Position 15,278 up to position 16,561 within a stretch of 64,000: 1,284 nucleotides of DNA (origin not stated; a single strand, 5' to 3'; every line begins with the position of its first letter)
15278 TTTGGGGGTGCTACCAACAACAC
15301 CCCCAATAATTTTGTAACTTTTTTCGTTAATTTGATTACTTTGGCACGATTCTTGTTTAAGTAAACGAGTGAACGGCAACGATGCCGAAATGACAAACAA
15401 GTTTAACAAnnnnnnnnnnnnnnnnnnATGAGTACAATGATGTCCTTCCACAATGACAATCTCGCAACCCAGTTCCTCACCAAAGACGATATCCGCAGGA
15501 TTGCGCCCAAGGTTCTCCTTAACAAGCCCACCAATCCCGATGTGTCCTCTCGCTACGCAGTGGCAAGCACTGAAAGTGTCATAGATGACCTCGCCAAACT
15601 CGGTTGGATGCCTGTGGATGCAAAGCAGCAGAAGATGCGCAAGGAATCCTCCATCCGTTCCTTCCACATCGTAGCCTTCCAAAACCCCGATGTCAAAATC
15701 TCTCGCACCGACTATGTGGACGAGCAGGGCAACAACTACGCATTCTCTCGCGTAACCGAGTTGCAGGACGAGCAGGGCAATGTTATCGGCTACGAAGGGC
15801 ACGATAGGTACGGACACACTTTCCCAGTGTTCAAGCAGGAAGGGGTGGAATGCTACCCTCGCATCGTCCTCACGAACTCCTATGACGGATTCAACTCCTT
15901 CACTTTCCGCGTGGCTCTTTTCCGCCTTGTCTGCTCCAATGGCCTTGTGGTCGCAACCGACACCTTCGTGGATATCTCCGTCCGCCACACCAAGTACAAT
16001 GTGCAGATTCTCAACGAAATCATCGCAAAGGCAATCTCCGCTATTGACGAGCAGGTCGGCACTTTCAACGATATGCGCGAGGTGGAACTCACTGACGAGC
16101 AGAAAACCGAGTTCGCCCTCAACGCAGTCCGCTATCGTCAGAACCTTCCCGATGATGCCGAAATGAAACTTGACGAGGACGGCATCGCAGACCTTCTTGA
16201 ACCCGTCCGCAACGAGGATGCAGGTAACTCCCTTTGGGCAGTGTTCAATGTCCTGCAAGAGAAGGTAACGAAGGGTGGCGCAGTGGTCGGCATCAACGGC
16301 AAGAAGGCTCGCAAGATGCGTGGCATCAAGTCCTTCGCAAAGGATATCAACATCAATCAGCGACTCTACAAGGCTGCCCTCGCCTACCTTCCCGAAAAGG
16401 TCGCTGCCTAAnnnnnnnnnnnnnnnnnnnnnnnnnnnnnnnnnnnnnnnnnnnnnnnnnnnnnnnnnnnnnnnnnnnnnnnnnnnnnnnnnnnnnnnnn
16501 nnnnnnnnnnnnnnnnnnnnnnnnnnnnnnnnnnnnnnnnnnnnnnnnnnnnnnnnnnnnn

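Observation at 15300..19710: GC-richer island carrying DUF932 protein plus a compact UvrD-like helicase, driven by the same promoter type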

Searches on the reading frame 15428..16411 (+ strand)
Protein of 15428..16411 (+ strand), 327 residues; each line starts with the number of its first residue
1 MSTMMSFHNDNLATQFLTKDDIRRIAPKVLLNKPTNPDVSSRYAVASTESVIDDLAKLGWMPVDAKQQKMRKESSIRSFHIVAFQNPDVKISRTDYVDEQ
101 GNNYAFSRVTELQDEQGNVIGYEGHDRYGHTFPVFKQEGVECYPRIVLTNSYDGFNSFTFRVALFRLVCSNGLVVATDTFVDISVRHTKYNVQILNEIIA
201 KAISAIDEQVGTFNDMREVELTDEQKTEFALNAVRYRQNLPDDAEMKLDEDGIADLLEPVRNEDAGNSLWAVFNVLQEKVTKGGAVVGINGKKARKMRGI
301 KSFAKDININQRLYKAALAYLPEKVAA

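Call 7: search_protein_families(library=pfam, proteins=[window:15428-16411:+], max_evalue=0.01)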
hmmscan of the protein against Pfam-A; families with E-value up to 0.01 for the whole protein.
window:15428-16411:+ (327 aa): 1 family
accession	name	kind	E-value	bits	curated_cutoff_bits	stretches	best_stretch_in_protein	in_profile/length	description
PF06067.16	DUF932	-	4.5e-24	85.9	23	1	139-297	59-212/227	Domain of unknown function (DUF932)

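Call 8: search_protein_families(library=phrogs, proteins=[window:15428-16411:+], max_evalue=0.01)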
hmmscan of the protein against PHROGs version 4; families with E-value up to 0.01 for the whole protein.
window:15428-16411:+ (327 aa): 6 families
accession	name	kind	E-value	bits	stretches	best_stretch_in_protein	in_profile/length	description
phrog_12094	-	unknown function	7.6e-34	118.1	2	143-319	97-273/281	-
phrog_1221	-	unknown function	5.4e-10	39.9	1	138-319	156-346/355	-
phrog_21518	-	unknown function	5.4e-05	23.8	1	139-205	108-174/285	-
phrog_1362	-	unknown function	0.00057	20.1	1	146-198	219-271/391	-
phrog_38703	-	unknown function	0.0044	17.9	1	139-180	108-150/170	-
phrog_10879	-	unknown function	0.0056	17.6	0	178-228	3-53/70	-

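Call 18: find_homologous_proteins(query=window:15428-16411:+)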
Query window:15428-16411:+ (327 aa): 2000 proteins with E <= 0.001 among 3207 candidates; the best 120 are listed.
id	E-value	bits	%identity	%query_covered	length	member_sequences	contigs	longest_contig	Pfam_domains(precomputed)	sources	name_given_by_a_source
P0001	2.4e-214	728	100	100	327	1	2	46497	PF06067.17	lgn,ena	-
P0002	1.1e-211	720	98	100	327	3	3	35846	PF06067.17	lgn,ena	-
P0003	1.5e-177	608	82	99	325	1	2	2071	PF06067.17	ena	-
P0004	4.6e-170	583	80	100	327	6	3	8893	PF06067.17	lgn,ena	-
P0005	7.5e-169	579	76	100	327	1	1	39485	PF06067.17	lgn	-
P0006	1.1e-165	569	78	98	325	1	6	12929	PF06067.17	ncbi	-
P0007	1.5e-165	568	76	98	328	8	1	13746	PF06067.17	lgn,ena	-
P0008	1.7e-164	565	78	98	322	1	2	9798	PF06067.17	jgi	jgi:hypothetical protein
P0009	3.5e-163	560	76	98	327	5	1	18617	PF06067.17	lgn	-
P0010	6.1e-163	560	75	99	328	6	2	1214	PF06067.17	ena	-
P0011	2.0e-161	555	77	98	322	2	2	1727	PF06067.17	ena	-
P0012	2.1e-161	554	75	98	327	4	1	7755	PF06067.17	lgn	-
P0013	2.8e-161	554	75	98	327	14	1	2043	PF06067.17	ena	-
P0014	8.3e-161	553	76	98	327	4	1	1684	PF06067.17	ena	-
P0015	2.0e-160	551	76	98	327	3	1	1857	PF06067.17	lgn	-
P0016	5.5e-159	547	76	98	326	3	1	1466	PF06067.17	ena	-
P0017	3.7e-158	544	73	99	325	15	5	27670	PF06067.17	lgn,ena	-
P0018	2.0e-156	538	73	98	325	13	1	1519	PF06067.17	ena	-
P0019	4.3e-156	537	72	98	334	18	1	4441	PF06067.17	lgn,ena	-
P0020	1.2e-155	536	73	98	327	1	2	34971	PF06067.17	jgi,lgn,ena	-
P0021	1.7e-154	532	71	98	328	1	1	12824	PF06067.17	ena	-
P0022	1.5e-153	529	69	100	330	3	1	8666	PF06067.17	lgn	-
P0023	7.4e-153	526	72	98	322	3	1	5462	PF06067.17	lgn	-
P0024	2.5e-151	521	73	98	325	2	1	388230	PF06067.17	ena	-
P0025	1.2e-149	516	70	98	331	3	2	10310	PF06067.17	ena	-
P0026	4.2e-149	514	71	98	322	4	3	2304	PF06067.17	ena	-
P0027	6.8e-141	487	63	97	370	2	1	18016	PF06067.17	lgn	-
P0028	2.3e-140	485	69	98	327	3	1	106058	PF06067.17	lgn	-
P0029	1.4e-134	466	65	98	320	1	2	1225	PF06067.17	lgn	-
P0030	4.9e-133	461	65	98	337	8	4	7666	PF06067.17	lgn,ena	-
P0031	3.9e-132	458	63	99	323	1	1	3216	PF06067.17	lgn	-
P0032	4.5e-103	363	76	63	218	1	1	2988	PF06067.17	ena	-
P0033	6.3e-100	353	64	77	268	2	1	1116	PF06067.17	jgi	jgi:hypothetical protein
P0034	7.2e-90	320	50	98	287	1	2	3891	PF06067.17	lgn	-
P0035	1.0e-89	319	50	98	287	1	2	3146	PF06067.17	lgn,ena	-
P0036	1.1e-89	319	50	98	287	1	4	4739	PF06067.17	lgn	-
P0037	1.2e-89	319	50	98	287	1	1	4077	PF06067.17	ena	-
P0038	1.4e-89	319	50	98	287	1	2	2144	PF06067.17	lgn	-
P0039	1.5e-89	318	50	98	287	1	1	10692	PF06067.17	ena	-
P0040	1.9e-89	318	50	98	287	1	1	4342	PF06067.17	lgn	-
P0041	1.9e-89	318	50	98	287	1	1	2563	PF06067.17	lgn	-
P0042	2.1e-89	318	50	98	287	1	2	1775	PF06067.17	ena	-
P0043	2.1e-89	318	50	98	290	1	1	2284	PF06067.17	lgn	-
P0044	2.3e-89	318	49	98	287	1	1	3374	PF06067.17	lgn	-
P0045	2.3e-89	318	49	98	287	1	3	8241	PF06067.17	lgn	-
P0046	2.4e-89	318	50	98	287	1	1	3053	PF06067.17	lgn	-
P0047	3.1e-89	317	49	98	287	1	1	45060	PF06067.17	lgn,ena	-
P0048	3.3e-89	317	50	98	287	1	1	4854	PF06067.17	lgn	-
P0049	3.4e-89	317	50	98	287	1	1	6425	PF06067.17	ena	-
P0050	3.7e-89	317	50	98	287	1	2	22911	PF06067.17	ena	-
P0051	3.8e-89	317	50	98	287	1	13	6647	PF06067.17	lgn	-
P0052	4.4e-89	317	49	98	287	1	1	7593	PF06067.17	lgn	-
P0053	4.6e-89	317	50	98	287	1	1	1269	PF06067.17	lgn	-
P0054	4.8e-89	317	50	98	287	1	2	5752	PF06067.17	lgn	-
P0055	5.0e-89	317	50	98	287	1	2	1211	PF06067.17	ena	-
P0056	5.0e-89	317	50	98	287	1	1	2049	PF06067.17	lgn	-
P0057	5.1e-89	317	50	98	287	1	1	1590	PF06067.17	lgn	-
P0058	5.5e-89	317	50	98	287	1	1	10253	PF06067.17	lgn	-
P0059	6.7e-89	316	50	98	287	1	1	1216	PF06067.17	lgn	-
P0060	6.8e-89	316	49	98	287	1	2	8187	PF06067.17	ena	-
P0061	7.1e-89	316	49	98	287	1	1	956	PF06067.17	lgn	-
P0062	7.1e-89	316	50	98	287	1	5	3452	PF06067.17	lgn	-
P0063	7.9e-89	316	50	98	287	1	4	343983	PF06067.17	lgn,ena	-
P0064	8.6e-89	316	50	98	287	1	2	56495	PF06067.17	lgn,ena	-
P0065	9.9e-89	316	49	98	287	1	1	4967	PF06067.17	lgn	-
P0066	1.0e-88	316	49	98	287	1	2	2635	PF06067.17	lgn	-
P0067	1.2e-88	316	49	98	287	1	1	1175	PF06067.17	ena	-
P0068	1.4e-88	315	50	98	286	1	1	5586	PF06067.17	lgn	-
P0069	1.6e-88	315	49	98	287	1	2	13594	PF06067.17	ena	-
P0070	1.7e-88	315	49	98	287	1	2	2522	PF06067.17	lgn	-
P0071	1.7e-88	315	50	98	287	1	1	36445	PF06067.17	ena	-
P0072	1.8e-88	315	49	98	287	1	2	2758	PF06067.17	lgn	-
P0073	1.8e-88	315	49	98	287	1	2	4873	PF06067.17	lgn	-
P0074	2.4e-88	315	49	98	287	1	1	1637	PF06067.17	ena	-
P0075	2.5e-88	315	49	98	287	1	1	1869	PF06067.17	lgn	-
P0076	2.5e-88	315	49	98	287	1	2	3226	PF06067.17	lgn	-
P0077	2.7e-88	314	49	98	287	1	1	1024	PF06067.17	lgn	-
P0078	2.8e-88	314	49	98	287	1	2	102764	PF06067.17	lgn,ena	-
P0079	3.4e-88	314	49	98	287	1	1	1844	PF06067.17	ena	-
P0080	3.7e-88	314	49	98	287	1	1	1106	PF06067.17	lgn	-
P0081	5.0e-88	314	49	98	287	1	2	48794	PF06067.17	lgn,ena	-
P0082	5.7e-88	313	49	98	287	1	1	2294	PF06067.17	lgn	-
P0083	5.8e-88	313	49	97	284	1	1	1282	PF06067.17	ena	-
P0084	5.9e-88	313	49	98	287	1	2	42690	PF06067.17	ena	-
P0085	6.2e-88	313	49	97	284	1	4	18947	PF06067.17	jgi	jgi:hypothetical protein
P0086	6.3e-88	313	49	98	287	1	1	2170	PF06067.17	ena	-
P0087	7.8e-88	313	49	98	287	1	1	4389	PF06067.17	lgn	-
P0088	8.2e-88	313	49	97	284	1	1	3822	PF06067.17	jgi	jgi:hypothetical protein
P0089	8.3e-88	313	49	97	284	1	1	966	PF06067.17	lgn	-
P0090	8.4e-88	313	49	97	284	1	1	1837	PF06067.17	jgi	jgi:hypothetical protein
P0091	1.2e-87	312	49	98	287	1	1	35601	PF06067.17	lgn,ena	-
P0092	1.2e-87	312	49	97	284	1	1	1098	PF06067.17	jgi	jgi:hypothetical protein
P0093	1.3e-87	312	49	97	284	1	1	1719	PF06067.17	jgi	jgi:hypothetical protein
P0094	1.7e-87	312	49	97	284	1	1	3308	PF06067.17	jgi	jgi:hypothetical protein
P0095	1.7e-87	312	49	97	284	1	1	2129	PF06067.17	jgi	jgi:hypothetical protein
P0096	1.8e-87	312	49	98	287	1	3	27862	PF06067.17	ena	-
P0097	1.8e-87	312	49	98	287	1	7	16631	PF06067.17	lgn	-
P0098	1.9e-87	312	48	98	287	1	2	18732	PF06067.17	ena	-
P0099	1.9e-87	312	48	98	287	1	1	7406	PF06067.17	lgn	-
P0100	2.0e-87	312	49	97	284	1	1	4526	PF06067.17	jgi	jgi:hypothetical protein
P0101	2.2e-87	311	49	97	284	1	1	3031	PF06067.17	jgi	jgi:hypothetical protein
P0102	2.5e-87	311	49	98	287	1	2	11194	PF06067.17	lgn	-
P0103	2.5e-87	311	48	98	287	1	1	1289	PF06067.17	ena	-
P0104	2.6e-87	311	49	97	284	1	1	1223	PF06067.17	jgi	jgi:hypothetical protein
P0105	2.6e-87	311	49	98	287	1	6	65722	PF06067.17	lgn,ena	-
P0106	2.6e-87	311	50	98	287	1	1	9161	PF06067.17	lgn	-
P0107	2.9e-87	311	49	97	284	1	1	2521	PF06067.17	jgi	jgi:hypothetical protein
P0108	2.9e-87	311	48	98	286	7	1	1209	PF06067.17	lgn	-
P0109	3.5e-87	311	49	97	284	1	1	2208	PF06067.17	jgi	jgi:hypothetical protein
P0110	3.8e-87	311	49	98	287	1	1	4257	PF06067.17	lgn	-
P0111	3.8e-87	311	48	99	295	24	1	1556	PF06067.17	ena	-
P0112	4.3e-87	310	49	98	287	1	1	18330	PF06067.17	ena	-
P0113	5.6e-87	310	49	98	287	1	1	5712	PF06067.17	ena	-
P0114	5.8e-87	310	49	97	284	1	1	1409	PF06067.17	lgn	-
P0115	6.0e-87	310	49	98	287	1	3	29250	PF06067.17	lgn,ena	-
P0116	6.8e-87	310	48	98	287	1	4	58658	PF06067.17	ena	-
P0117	7.7e-87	310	50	98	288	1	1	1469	PF06067.17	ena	-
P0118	8.2e-87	310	48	98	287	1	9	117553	PF06067.17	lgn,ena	-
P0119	8.6e-87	309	50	97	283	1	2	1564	PF06067.17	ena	-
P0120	8.9e-87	309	47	98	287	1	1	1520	PF06067.17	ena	-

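Call 19: find_encoding_contigs(protein=P0024, flank=10000, max_places=3)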
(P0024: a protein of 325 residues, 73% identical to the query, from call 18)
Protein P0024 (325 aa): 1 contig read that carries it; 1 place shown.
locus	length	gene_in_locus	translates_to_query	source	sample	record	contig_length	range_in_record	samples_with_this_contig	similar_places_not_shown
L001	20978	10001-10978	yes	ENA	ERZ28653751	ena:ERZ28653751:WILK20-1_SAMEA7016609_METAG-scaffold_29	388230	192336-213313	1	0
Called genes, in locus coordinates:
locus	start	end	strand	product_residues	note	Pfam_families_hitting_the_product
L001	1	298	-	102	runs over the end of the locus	-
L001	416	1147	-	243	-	-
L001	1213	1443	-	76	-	-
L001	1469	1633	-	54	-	-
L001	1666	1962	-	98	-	-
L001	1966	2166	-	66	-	-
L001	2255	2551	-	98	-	-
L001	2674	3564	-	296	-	-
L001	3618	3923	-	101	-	-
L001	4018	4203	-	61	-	PF14192:DUF4314 (weak)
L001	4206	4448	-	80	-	-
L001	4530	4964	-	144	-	-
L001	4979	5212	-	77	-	-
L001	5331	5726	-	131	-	-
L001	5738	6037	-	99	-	-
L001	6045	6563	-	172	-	-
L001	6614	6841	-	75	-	-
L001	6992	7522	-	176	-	-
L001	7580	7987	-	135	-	-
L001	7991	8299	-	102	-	-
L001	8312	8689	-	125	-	-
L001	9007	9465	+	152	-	-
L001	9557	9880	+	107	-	PF00436:SSB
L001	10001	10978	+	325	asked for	PF06067:DUF932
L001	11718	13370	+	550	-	PF00580:UvrD-helicase, PF13245:AAA_19, PF13604:AAA_30 (faint), PF01443:Viral_helicase1 (faint), PF13361:UvrD_C, PF13538:UvrD_C_2 (weak)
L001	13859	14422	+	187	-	-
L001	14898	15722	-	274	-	PF01381:HTH_3, PF13443:HTH_26 (weak)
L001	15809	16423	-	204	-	-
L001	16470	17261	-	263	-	-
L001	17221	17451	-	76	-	-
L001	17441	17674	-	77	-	-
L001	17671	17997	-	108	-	-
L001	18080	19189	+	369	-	-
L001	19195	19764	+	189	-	-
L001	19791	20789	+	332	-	-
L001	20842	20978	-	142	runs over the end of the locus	-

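Call 20: find_encoding_contigs(protein=P0028, flank=10000, max_places=3)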
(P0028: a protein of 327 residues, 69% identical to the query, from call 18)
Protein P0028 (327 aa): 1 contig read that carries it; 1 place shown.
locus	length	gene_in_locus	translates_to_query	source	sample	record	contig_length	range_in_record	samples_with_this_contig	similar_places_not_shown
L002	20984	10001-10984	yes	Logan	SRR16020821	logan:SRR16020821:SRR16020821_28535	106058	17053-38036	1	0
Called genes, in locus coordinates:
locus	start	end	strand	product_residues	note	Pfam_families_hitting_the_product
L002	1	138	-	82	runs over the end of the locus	-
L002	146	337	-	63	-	-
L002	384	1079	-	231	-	-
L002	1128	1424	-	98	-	-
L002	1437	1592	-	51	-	-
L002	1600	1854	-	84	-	-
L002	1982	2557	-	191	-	-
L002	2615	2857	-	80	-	-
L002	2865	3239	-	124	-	-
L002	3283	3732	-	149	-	-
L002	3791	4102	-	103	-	-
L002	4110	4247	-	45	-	-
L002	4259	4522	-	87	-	-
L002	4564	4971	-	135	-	-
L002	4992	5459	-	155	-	-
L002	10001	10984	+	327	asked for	PF06067:DUF932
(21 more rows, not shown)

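Call 21: find_encoding_contigs(protein=P0063, flank=10000, max_places=3)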
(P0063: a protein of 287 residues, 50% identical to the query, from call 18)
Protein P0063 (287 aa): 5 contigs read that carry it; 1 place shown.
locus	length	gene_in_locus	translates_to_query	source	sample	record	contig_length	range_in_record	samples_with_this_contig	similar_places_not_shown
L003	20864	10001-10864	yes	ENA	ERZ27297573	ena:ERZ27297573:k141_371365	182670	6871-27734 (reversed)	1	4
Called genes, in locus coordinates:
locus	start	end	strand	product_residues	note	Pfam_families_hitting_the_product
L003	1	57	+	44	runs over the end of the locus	-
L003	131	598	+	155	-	-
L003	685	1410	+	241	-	-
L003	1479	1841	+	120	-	-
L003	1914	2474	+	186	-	PF18843:LPD28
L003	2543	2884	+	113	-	-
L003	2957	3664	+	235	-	-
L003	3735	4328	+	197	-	-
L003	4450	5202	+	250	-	PF18406:DUF1281_C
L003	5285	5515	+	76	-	-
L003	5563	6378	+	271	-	-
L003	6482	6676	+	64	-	-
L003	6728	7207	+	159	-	PF14025:DUF4241 (weak)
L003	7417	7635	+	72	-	-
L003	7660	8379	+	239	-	-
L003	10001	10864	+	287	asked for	PF06067:DUF932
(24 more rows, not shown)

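Call 23: search_protein_families(library=ncbifam, proteins=[window:15428-16411:+], max_evalue=0.01)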
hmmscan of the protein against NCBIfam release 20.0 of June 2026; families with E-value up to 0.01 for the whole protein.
window:15428-16411:+ (327 aa): 1 family
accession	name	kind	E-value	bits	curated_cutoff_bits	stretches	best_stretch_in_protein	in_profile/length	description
TIGR03299.1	LGT_TIGR03299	subfamily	1.1e-06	28.1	110.7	1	137-238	126-233/312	phage/plasmid-like protein TIGR03299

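Call 25: find_related_loci(query=window:15428-16411:+, collection=viral_contigs, flank=10000)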
Query window:15428-16411:+ (327 aa) in viral_contigs; peptide patterns used: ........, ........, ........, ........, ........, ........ (x = any residue, [..] = any of these).
8 stretches matched a pattern, but none encodes a relative of the query by tblastn (E <= 1e-3).

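Call 39: search_protein_representatives(protein=window:15428-16411:+)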
Query: 327 residues. Proteins with E-value up to 0.001 (for the whole library): 3776; up to 1e-10: 2352; up to 1e-30: 58. The best 150 are listed.
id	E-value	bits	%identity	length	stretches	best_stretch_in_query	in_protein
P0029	4.3e-135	466.4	66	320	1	4-322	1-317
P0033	2.0e-100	352.5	65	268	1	70-323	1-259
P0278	9.6e-82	291.2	53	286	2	137-320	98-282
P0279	5.1e-75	269.1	45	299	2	138-324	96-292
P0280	1.4e-73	264.4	50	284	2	138-321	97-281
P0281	6.9e-73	262.1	49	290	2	138-327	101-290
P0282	1.7e-65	237.9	46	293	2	136-321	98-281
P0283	1.9e-60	221.3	46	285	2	141-320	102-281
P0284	1.1e-58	215.5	46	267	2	141-315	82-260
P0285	8.4e-58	212.6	42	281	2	137-318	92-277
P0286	7.3e-55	202.9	42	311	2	136-317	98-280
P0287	1.7e-54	201.8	44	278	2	139-318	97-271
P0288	1.3e-50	189.0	43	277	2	145-320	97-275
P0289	9.8e-50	186.1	42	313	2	139-320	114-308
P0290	2.2e-49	185.0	41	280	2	142-321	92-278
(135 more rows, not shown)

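Call 44: search_solved_structures(query=A1, max_evalue=1)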
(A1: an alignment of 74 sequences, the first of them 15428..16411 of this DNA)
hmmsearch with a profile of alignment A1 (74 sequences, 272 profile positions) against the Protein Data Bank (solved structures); distinct sequences matched with E-value up to 1: 3.
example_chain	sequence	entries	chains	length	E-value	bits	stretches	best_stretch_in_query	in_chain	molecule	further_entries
4zry_B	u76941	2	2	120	0.099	14.9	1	135-207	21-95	Keratin, type II cytoskeletal 1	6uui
3tnu_B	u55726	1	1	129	0.32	13.2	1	136-208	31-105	Keratin, type II cytoskeletal 5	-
6jfv_B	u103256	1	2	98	0.66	12.2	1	137-208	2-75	Keratin, type II cytoskeletal 5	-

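Call 49: predict_structure(alignment_id=A1)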
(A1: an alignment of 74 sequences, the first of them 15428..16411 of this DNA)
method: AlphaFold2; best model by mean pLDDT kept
length: 327 residues; sequences in the alignment: 74
mean_pLDDT: 88.7   pTM: 0.83
mean pLDDT of the five models: 88.7, 88.0, 87.8, 87.0, 86.8
residues with pLDDT >= 90: 217; 70-90: 81; 50-70: 18; < 50: 11
segments of 3 or more residues with pLDDT < 50: 1-11
pLDDT, mean of each block of 10 residues (from residue 1): 35 80 96 93 88 95 93 91 92 92 92 97 96 94 91 92 79 55 83 89 84 92 98 97 96 97 93 94 96 96 88 93 74
secondary structure, 60 per line:
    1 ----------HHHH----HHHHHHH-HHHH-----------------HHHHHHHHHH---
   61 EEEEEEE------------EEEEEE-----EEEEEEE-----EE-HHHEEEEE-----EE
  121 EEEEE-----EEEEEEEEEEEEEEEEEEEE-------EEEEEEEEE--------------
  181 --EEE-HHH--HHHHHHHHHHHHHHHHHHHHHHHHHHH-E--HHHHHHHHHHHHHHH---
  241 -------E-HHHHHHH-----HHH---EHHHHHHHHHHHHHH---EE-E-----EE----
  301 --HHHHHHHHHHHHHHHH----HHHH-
elements in order: H11-14 H19-25 H27-30 H48-57 E61-67 E80-85 E91-97 E109-113 E119-125 E131-150 E158-166 E183-185 H192-218 H223-237 H250-256 H269-282 H303-318 H323-326
